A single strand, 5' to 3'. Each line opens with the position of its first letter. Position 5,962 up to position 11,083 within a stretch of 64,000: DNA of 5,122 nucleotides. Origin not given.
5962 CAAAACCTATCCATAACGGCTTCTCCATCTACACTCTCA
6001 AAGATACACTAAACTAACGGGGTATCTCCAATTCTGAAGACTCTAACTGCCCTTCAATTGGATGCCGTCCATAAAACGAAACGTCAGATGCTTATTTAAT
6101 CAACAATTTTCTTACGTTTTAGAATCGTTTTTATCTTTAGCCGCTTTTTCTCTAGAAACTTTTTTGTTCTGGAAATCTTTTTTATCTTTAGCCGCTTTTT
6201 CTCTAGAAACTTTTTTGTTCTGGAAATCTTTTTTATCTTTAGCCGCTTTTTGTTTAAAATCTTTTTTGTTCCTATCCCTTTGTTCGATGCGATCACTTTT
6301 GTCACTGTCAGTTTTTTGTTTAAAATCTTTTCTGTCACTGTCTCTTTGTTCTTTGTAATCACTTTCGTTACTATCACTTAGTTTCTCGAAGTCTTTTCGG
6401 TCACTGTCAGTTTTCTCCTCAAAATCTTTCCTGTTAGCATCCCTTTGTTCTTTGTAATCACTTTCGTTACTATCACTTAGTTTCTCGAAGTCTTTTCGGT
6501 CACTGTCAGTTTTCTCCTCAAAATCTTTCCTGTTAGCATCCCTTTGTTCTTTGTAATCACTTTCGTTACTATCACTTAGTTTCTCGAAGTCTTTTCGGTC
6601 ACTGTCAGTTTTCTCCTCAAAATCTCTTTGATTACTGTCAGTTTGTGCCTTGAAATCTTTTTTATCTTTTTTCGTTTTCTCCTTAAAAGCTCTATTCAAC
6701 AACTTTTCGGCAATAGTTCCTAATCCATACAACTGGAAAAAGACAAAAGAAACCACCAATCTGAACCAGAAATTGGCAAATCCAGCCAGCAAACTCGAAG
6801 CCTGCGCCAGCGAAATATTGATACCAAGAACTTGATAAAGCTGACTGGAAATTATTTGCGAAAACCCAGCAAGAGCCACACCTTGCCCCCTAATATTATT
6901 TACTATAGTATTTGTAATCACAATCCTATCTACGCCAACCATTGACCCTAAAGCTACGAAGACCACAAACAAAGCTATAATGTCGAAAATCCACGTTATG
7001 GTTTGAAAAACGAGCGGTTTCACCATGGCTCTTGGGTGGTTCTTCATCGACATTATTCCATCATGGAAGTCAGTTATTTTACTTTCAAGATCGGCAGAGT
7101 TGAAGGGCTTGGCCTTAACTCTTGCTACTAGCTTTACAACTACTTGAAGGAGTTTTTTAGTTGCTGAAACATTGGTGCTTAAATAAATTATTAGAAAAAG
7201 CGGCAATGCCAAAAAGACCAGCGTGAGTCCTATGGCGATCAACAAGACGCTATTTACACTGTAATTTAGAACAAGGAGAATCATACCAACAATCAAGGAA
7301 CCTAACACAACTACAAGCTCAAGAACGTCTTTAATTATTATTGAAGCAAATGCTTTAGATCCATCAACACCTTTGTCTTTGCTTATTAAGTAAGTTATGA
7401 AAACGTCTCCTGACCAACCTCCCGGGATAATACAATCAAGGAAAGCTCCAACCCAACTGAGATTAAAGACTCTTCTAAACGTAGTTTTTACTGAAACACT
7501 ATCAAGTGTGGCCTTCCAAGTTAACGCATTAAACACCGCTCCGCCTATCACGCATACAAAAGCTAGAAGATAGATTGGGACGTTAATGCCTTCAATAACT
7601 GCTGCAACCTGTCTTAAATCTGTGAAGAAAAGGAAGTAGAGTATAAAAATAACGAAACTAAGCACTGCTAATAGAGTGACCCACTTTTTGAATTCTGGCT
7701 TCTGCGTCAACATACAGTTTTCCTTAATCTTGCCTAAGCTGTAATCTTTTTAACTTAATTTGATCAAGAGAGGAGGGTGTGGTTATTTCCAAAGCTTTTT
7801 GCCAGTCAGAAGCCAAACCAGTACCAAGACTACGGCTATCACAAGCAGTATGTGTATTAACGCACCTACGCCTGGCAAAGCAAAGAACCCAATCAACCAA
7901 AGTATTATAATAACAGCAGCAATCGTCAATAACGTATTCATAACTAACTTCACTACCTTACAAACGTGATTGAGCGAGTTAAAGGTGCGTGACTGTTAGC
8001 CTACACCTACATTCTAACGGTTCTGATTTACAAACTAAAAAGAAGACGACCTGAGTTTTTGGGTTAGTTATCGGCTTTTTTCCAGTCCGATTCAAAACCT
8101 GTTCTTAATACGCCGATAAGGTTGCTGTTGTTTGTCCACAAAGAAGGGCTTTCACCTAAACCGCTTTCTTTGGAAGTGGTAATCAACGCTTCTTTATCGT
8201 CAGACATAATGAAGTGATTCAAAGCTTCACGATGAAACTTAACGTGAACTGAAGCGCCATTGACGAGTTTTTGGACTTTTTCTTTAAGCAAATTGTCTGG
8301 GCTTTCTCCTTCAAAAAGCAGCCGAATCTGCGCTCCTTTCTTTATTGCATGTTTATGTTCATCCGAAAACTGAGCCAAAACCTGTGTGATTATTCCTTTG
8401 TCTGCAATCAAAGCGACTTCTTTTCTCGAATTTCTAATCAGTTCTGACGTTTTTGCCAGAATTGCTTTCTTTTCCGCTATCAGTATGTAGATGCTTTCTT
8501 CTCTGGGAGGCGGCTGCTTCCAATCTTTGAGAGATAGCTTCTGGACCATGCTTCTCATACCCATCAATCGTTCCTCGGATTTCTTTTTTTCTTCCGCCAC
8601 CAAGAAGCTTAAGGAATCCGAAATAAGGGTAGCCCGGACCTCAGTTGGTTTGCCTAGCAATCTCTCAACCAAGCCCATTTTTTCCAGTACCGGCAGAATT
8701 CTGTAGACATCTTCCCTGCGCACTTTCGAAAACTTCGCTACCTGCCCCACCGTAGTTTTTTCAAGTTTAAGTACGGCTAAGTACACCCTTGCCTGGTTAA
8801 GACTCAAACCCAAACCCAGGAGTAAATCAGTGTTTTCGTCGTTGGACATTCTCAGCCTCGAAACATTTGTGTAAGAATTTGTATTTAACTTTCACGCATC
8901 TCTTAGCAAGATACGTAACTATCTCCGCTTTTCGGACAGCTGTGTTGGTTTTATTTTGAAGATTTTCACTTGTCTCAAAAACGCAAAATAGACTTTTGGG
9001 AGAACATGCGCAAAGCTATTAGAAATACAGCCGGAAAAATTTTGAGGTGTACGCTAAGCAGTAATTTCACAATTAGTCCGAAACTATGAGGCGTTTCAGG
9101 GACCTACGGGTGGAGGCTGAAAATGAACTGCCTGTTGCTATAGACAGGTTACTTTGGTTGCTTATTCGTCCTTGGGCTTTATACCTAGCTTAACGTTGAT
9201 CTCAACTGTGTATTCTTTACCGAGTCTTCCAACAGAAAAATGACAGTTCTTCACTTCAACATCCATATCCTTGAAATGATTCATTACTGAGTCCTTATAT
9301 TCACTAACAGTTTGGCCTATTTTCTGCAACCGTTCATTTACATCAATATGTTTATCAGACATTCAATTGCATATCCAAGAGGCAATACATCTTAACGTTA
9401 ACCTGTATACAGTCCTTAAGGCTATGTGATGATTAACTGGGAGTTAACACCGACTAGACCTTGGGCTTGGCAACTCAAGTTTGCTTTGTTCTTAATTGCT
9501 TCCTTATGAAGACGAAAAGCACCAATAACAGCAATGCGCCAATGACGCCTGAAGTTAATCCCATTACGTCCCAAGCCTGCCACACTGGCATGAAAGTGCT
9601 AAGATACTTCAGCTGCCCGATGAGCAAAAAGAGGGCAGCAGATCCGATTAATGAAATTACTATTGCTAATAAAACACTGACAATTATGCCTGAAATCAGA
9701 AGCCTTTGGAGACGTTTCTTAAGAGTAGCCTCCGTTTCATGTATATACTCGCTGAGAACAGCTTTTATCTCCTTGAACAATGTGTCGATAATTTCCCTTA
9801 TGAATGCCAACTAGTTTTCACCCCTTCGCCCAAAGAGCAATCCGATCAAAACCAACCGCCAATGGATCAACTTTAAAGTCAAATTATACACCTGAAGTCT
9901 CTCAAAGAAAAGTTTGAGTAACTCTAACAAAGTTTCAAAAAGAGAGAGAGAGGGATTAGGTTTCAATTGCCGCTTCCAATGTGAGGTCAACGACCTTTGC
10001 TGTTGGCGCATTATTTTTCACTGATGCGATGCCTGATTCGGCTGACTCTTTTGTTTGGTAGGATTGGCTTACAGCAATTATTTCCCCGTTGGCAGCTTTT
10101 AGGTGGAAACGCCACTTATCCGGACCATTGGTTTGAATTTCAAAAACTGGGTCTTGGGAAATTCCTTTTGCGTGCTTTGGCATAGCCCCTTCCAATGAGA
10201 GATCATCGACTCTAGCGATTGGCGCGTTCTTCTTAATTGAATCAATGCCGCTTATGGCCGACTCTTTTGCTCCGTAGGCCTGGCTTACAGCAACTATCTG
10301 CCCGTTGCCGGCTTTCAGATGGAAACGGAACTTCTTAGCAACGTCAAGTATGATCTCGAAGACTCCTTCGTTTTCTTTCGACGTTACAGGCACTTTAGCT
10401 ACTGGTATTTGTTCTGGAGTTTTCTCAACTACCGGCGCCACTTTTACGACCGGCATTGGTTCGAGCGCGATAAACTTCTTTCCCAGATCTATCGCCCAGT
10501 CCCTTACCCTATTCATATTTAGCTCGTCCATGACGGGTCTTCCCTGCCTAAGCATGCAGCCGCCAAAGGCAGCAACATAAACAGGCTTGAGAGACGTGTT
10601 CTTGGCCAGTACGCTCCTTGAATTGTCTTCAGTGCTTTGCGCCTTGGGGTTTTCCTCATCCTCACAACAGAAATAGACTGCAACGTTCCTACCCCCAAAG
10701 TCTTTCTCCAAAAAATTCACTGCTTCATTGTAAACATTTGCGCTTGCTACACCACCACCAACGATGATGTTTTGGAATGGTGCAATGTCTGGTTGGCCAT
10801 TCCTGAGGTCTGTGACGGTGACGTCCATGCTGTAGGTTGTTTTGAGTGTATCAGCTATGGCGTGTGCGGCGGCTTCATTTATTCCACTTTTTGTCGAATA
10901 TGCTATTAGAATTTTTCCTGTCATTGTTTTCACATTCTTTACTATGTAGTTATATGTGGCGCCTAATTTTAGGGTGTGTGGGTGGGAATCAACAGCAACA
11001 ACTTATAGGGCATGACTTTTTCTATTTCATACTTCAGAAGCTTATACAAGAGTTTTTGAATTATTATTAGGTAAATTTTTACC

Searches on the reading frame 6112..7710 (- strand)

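Call 50: search_protein_families(library=pfam, proteins=[window:6112-7710:-], max_evalue=1)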
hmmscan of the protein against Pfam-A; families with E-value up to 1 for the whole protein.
window:6112-7710:- (532 aa): 1 family
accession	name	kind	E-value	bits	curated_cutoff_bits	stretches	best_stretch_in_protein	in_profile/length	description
PF03706.18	LPG_synthase_TM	-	3.6e-31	109.2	33.4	1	16-320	2-301/302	Lysylphosphatidylglycerol synthase TM region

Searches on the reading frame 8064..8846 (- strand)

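Call 50: search_protein_families(library=pfam, proteins=[window:8064-8846:-], max_evalue=1)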
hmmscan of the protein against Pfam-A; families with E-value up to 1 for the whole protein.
window:8064-8846:- (260 aa): 8 families
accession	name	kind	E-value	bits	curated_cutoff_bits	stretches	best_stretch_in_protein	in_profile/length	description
PF01978.25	TrmB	-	4e-14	52.7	25.6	1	11-72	3-64/68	Sugar-specific transcriptional regulator TrmB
PF11495.14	Regulator_TrmB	-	3.3e-05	23.7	22.2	1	122-259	4-133/233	Archaeal transcriptional regulator TrmB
PF12802.13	MarR_2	-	0.0016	19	27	1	12-62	1-52/61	MarR family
PF14992.11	TMCO5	-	0.018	14.8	32.2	1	97-223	85-207/280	TMCO5 family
PF10007.15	DUF2250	-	0.072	13.7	24.4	1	35-66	27-58/93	Uncharacterized protein conserved in archaea (DUF2250)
PF08350.17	FilR1_middle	-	0.072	13.6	27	1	150-229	19-101/128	Methanogenesis regulatory protein FilR1, middle domain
PF13545.12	HTH_Crp_2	-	0.099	13.1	27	1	32-62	24-55/70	Crp-like helix-turn-helix domain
PF02796.21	HTH_7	-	0.21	12.2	23.8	1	29-52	20-43/45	Helix-turn-helix domain of resolvase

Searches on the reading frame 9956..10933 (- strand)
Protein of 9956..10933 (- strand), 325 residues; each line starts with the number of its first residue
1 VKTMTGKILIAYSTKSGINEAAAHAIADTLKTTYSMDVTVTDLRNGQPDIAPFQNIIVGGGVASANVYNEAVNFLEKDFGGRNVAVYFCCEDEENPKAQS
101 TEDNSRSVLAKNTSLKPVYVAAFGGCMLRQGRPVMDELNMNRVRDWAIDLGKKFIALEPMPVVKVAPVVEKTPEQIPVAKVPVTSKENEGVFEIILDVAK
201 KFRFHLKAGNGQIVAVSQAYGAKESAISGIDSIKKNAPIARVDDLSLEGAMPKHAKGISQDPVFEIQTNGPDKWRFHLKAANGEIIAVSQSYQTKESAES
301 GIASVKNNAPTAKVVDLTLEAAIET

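Call 10: search_protein_families(library=pfam, proteins=[window:9956-10933:-], max_evalue=0.01)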
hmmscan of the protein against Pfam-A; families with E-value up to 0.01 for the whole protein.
window:9956-10933:- (325 aa): 2 families
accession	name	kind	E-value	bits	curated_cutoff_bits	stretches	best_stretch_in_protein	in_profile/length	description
PF07411.17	DUF1508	-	2e-40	136.8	22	2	272-316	4-48/48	Domain of unknown function (DUF1508)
PF12724.12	Flavodoxin_5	-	2e-09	38.3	27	1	9-143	1-134/145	Flavodoxin domain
